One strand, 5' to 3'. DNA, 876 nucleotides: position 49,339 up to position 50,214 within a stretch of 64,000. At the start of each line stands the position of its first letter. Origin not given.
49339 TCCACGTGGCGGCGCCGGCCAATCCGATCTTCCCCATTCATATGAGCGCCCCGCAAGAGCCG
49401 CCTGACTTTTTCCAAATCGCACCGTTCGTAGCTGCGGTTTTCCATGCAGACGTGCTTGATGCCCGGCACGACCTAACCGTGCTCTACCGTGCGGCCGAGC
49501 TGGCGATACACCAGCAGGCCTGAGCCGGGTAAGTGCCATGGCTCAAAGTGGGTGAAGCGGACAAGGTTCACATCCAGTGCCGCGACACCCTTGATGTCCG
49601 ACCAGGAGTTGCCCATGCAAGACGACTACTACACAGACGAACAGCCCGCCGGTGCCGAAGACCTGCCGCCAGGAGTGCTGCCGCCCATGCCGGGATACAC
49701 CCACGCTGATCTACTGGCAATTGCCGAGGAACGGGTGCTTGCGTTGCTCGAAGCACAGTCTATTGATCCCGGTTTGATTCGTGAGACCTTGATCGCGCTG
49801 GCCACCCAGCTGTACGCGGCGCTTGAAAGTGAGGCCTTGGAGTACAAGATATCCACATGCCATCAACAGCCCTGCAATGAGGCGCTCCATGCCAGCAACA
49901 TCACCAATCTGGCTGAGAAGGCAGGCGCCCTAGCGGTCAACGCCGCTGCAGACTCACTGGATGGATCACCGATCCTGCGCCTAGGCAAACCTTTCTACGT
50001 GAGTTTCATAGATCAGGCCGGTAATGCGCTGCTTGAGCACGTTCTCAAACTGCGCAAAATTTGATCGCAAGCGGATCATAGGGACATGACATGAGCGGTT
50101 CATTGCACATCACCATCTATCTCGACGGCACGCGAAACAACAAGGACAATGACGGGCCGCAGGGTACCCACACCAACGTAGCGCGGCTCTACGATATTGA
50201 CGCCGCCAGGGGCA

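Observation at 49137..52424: Tle1/DUF2235-type lipase flanked by small ORFs: candidate T4BSS effector module with adaptor or immunity genes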

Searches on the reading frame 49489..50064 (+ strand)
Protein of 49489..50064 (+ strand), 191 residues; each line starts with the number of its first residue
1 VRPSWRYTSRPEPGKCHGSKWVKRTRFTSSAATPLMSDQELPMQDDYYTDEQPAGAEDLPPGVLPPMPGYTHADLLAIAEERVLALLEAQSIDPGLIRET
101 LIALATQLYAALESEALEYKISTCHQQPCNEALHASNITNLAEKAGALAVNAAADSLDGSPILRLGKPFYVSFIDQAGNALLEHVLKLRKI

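Call 4: search_protein_families(library=pfam, proteins=[window:49489-50064:+], max_evalue=0.01)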
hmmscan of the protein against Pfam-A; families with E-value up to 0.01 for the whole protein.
window:49489-50064:+ (191 aa): 0 families

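Call 30: search_protein_families(library=ncbifam, proteins=[window:49594-50064:+], max_evalue=0.1)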
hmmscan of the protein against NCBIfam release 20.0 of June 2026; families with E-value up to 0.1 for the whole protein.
window:49594-50064:+ (156 aa): 0 families

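Call 31: find_homologous_proteins(query=window:49594-50064:+)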
Query window:49594-50064:+ (156 aa): 25 proteins with E <= 0.001 among 256 candidates.
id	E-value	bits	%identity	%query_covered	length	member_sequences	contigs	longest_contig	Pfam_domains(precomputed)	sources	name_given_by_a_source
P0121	2.7e-87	308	97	96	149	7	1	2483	-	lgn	-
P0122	4.1e-63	230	72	95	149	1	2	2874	-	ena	-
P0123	4.6e-63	230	71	95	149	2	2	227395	-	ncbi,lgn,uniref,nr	ncbi:hypothetical protein [Pseudomonas parafulva]|uniref:hypothetical protein n=1 Tax=Pseudomonas pa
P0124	1.6e-59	218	70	95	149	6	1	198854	-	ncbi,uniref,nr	ncbi:hypothetical protein [Pseudomonas sp. NBRC 111119]|uniref:hypothetical protein n=1 Tax=Pseudomo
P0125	1.9e-50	189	63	95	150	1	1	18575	-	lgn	-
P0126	3.2e-49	185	59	95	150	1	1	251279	-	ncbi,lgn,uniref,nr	ncbi:hypothetical protein F3J44_15050 [Pantoea sp. Tr-811]|uniref:hypothetical protein n=1 Tax=Panto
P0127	5.9e-41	158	54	95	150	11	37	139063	-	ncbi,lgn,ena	-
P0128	1.8e-36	144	53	95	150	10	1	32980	-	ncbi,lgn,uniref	ncbi:hypothetical protein [Pseudomonas putida]|uniref:hypothetical protein n=1 Tax=Pseudomonas putid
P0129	2.7e-35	140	55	85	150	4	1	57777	-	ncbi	-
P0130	1.0e-33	135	54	85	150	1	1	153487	-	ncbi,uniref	ncbi:hypothetical protein ACIPZF_20780 [Pseudomonas sp. NPDC089752]|uniref:hypothetical protein n=1 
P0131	1.6e-33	134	46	97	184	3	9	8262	-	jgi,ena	-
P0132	2.5e-33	133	48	97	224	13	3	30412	-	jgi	-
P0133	2.9e-33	133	48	99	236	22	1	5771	-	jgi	-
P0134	4.1e-33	133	49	97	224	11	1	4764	-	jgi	-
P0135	7.4e-33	132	49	95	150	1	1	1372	-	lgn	-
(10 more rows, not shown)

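Call 74: find_encoding_contigs(protein=P0124, flank=8000, max_places=3)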
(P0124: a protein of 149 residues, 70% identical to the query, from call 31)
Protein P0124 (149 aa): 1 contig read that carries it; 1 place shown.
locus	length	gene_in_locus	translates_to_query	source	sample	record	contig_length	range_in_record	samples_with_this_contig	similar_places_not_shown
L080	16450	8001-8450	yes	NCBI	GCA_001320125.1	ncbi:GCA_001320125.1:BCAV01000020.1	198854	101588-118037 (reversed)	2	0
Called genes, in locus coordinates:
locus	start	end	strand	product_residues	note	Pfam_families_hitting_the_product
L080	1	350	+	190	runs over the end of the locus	PF00583:Acetyltransf_1 (weak), PF13302:Acetyltransf_3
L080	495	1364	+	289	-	PF13622:4HBT_3, PF20789:4HBT_3C, PF02551:Acyl_CoA_thio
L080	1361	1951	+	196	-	PF00702:Hydrolase, PF12710:HAD (weak), PF13419:HAD_2, PF13242:Hydrolase_like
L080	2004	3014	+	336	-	PF08240:ADH_N, PF00107:ADH_zinc_N, PF13602:ADH_zinc_N_2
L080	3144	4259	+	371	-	PF01497:Peripla_BP_2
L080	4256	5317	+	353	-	PF01032:FecCD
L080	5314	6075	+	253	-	PF00005:ABC_tran, PF02463:SMC_N (faint), PF13304:AAA_21 (weak)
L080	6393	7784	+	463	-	PF13520:AA_permease_2, PF00324:AA_permease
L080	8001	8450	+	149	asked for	-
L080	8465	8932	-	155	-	-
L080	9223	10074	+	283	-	PF14361:RsbRD_N, PF01740:STAS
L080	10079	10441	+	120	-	PF01740:STAS (weak)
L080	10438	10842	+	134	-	PF13581:HATPase_c_2, PF02518:HATPase_c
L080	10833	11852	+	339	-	PF13581:HATPase_c_2, PF07228:SpoIIE (weak)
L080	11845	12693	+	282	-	PF00512:HisKA, PF02518:HATPase_c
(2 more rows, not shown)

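Call 75: find_encoding_contigs(protein=P0127, flank=8000, max_places=4)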
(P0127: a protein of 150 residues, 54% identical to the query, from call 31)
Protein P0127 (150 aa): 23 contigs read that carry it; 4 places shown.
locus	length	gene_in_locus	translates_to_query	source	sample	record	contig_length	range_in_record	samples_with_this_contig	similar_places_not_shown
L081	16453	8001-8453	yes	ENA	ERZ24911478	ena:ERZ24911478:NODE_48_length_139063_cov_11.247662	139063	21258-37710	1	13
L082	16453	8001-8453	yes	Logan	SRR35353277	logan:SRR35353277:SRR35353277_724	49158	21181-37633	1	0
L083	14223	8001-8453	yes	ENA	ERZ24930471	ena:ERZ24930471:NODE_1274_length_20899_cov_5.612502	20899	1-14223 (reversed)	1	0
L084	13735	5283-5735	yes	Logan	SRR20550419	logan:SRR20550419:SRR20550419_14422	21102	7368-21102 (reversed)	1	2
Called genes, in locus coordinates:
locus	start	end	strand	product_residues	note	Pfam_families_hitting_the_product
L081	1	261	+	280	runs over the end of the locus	-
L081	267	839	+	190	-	-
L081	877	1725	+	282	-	-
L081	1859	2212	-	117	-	-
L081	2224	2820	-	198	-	-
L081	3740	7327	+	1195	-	-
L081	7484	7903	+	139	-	-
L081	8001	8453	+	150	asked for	-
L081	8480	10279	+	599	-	PF09994:T6SS_Tle1-like_cat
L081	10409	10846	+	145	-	-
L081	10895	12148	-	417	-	PF20390:DUF6685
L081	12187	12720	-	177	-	-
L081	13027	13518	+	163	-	-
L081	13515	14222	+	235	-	PF00691:OmpA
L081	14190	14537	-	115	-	-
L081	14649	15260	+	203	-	-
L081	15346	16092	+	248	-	-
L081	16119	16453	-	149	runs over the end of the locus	-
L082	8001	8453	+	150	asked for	-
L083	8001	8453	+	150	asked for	-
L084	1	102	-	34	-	?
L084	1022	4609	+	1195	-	-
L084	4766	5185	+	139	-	-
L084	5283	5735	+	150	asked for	-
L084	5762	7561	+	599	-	PF09994:T6SS_Tle1-like_cat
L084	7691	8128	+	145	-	-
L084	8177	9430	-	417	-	PF20390:DUF6685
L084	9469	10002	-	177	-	-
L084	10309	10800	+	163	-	-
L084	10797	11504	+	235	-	PF00691:OmpA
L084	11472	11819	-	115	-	-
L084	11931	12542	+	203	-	-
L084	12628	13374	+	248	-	-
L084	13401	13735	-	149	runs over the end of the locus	-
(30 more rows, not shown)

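Call 77: find_encoding_contigs(protein=P0128, flank=6000, max_places=4)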
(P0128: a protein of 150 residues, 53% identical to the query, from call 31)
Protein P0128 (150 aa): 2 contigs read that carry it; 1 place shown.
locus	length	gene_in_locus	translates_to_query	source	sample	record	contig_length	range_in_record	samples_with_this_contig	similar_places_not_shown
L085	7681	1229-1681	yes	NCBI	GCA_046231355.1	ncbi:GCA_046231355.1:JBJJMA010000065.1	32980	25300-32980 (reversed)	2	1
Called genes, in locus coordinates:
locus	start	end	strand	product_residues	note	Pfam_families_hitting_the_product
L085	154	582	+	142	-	-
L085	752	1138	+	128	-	-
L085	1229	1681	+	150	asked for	-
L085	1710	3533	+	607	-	PF09994:T6SS_Tle1-like_cat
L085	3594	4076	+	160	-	-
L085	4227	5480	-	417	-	PF20390:DUF6685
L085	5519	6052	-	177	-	-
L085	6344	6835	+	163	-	-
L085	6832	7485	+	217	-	PF00691:OmpA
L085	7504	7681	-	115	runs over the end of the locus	-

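Call 78: list_cluster_members(proteins=[P0124, P0127, P0128, P0006, P0012])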
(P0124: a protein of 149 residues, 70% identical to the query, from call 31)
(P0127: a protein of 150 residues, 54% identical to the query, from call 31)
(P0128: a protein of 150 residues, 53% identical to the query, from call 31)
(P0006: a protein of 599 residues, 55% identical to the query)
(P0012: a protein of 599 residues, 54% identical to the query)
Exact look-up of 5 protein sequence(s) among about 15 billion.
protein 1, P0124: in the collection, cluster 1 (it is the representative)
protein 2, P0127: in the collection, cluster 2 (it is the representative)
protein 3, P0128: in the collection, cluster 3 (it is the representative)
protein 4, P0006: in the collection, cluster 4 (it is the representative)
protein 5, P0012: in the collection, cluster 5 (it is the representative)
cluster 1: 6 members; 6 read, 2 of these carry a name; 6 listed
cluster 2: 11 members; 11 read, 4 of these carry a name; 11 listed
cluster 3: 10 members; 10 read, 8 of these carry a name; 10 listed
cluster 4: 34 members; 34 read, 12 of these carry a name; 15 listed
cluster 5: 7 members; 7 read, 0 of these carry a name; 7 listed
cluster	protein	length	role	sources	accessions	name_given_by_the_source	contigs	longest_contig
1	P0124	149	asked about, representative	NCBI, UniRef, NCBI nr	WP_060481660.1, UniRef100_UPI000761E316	hypothetical protein [Pseudomonas sp. NBRC 111119] | hypothetical protein n=1 Tax=Pseudomonas sp. NBRC 111119 TaxID=1661034 RepID=UPI000761E316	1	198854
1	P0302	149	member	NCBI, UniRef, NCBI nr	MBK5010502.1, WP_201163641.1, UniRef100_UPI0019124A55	hypothetical protein IAE33_002362 [Pseudomonas sp. S60] | hypothetical protein n=1 Tax=Pseudomonas sp. S60 TaxID=211124 RepID=UPI0019124A55 | hypothetical protein [Pseudomonas sp. S60]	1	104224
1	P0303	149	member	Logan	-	-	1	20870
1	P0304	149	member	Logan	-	-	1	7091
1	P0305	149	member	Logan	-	-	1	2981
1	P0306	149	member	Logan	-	-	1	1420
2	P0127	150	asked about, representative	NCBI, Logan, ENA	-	-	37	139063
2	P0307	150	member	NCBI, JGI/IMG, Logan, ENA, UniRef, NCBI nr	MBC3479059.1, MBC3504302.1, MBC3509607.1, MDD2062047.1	hypothetical protein OGV25_23365 [Pseudomonas sp. P1B16] | hypothetical protein n=1 Tax=Pseudomonas TaxID=286 RepID=UPI000F960031 | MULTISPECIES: hypothetical protein [unclassified Pseudomonas]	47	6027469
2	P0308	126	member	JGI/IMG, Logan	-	hypothetical protein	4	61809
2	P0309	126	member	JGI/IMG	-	hypothetical protein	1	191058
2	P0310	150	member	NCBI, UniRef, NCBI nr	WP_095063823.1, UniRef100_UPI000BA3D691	hypothetical protein [Pseudomonas sp. Irchel s3f19] | hypothetical protein n=1 Tax=Pseudomonas sp. Irchel s3f19 TaxID=2009146 ...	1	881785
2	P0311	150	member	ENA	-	-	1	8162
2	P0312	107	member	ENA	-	-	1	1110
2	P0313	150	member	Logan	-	-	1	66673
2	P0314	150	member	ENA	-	-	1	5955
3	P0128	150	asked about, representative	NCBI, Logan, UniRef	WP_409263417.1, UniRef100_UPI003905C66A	hypothetical protein [Pseudomonas putida] | hypothetical protein n=1 Tax=Pseudomonas putida TaxID=303 RepID=UPI003905C66A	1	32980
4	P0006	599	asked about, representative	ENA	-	-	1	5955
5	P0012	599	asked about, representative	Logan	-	-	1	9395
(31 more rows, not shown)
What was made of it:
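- The same orphan allele is in strain S60 and four other assemblies (call 78).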

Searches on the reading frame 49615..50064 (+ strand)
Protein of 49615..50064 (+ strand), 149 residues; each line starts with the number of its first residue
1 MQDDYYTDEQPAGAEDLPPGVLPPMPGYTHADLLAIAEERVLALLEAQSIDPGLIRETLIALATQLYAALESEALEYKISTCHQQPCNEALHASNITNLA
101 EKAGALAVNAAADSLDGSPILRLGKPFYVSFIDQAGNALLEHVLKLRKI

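Call 47: predict_structure(alignment_id=A2)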
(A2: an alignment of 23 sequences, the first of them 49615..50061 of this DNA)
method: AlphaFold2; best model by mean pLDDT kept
length: 149 residues; sequences in the alignment: 23
mean_pLDDT: 87.8   pTM: 0.79
mean pLDDT of the five models: 87.8, 83.9, 83.4, 79.6, 56.5
residues with pLDDT >= 90: 111; 70-90: 20; 50-70: 4; < 50: 14
segments of 3 or more residues with pLDDT < 50: 1-14
pLDDT, mean of each block of 10 residues (from residue 1): 37 59 91 97 96 96 97 94 87 93 98 93 93 98 88
secondary structure, 60 per line:
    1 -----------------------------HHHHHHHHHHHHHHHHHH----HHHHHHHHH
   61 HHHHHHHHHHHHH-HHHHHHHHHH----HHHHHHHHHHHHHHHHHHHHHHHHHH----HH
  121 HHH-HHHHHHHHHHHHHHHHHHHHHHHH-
elements in order: H30-47 H52-73 H75-84 H89-114 H119-123 H125-148

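Call 52: fold_search(model_id=the predicted structure, library=pdb)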
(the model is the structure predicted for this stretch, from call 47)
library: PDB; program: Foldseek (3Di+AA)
matches with E <= 10: 381; with E <= 0.001: 0
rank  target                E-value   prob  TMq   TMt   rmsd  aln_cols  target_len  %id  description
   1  8gs7_MODEL_1_A        2.5e-01  0.44  0.25  0.26  12.6       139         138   12  SOLUTION NMR STRUCTURE OF N-TERMINAL DOMAIN OF TRICONEPHILA CLAVIPES MAJOR AMPULLATE SPIDROIN 2 (released 2023-03-15)
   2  7bqr_MODEL_1_A        3.5e-01  0.20  0.21  0.22  13.9       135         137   21  Solution NMR structure of fold-K Mussoc; de novo designed protein with an asymmetric all-alpha topology (released 2021-04-07)
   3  4uiq_A                4.7e-01  0.30  0.26  0.25  16.0       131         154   14  Isolated globin domain of the Bordetella pertussis globin-coupled sensor with a heme at the dimer interface (released 2016-04-13)
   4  9dse_A                6.9e-01  0.25  0.27  0.26  15.9       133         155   14  Cyanide-ligated Bordetella pertussis globin coupled sensor regulatory domain (released 2025-12-24)
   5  9dsf_A                7.3e-01  0.28  0.27  0.26  15.9       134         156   13  Cyanide-ligated Bordetella pertussis globin coupled sensor regulatory domain S68A (released 2025-12-24)
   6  5wdd_A                7.6e-01  0.30  0.27  0.27  15.1       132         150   11  Crystal structure of chicken BOK (released 2018-02-28)
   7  5vau_A                7.6e-01  0.23  0.26  0.25  14.7       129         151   11  Bcl-2 complex with Beclin 1 BH3 domain (released 2018-04-04)
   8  8h7b_B                8.9e-01  0.21  0.26  0.26  14.0       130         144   10  The crystal structure of human mcl1 kinase domain in complex with MCL1-M-EBA (released 2023-02-22)
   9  7vg4_C                8.9e-01  0.15  0.24  0.19  11.5       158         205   13  10,5-methenyltetrahydrofolate cyclohydrolase from Methylobacterium extorquens AM1 strain (released 2022-07-06)
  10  8oup_A                9.3e-01  0.18  0.24  0.24  14.3       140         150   12  Structural characterization of the hexa-coordinated globin from Spisula solidissima (released 2023-07-05)
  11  9ckn_B                1.0e+00  0.18  0.26  0.27  14.0       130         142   10  Histidine-covalent alpha-helical peptide (compound 6) targeting hMcl-1 (released 2024-11-27)
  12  1jf3                  1.1e+00  0.18  0.24  0.24  13.3       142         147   10  Crystal Structure Of Component III Glycera Dibranchiata Monomeric Hemoglobin (released 2002-06-20)
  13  2rld_B                1.1e+00  0.25  0.28  0.33   7.9       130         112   12  CRYSTAL STRUCTURE OF A PROTEIN WITH UNKNOWN FUNCTION FROM S23 RIBOSOMAL PROTEIN FAMILY (BT_0352) FROM BACTEROIDES THET (released 2007-10-30)
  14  4vhb_A                1.1e+00  0.09  0.22  0.23  13.6       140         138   17  THIOCYANATE ADDUCT OF THE BACTERIAL HEMOGLOBIN FROM VITREOSCILLA SP. (released 1999-08-31)
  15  5vjs                  1.2e+00  0.18  0.27  0.22  10.7       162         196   18  De Novo Photosynthetic Reaction Center Protein Equipped with Heme B, a synthetic Zn porphyrin, and Zn(II) cations (released 2018-04-25)
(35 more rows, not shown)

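Call 68: search_solved_structures(query=A2, max_evalue=10)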
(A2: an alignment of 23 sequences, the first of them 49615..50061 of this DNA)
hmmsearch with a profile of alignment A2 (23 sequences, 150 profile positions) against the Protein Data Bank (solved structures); distinct sequences matched with E-value up to 10: 7.
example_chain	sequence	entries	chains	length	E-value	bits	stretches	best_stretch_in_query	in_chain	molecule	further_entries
1pmr_A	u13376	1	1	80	0.11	15.3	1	67-125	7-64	DIHYDROLIPOYL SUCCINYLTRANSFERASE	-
9kn2_A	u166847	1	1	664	0.64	12.8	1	53-121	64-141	Endopeptidase PepO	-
9fma_A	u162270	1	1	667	0.64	12.8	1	53-121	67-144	Endopeptidase PepO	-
2ch7_A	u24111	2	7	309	0.98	12.2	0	79-115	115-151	METHYL-ACCEPTING CHEMOTAXIS PROTEIN | Methyl-accepting chemotaxis protein 2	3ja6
2ch7_B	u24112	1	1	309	1.4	11.7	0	79-115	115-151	METHYL-ACCEPTING CHEMOTAXIS PROTEIN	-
3ja6_H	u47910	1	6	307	1.5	11.6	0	79-115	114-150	Methyl-accepting chemotaxis protein 2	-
8fbk_A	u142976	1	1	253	4.9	9.9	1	39-107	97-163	KWOCA_65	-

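Call 73: search_protein_families(library=pfam, proteins=[window:49615-50064:+], max_evalue=10)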
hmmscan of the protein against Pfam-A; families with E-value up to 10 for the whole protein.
window:49615-50064:+ (149 aa): 0 families

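Call 86: search_protein_families(library=padloc, proteins=[window:49615-50064:+], max_evalue=0.01)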
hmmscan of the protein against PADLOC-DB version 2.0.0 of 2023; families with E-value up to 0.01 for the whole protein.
window:49615-50064:+ (149 aa): 0 families

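Call 87: search_protein_families(library=phrogs, proteins=[window:49615-50064:+], max_evalue=0.01)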
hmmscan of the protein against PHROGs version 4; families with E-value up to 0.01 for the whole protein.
window:49615-50064:+ (149 aa): 0 families
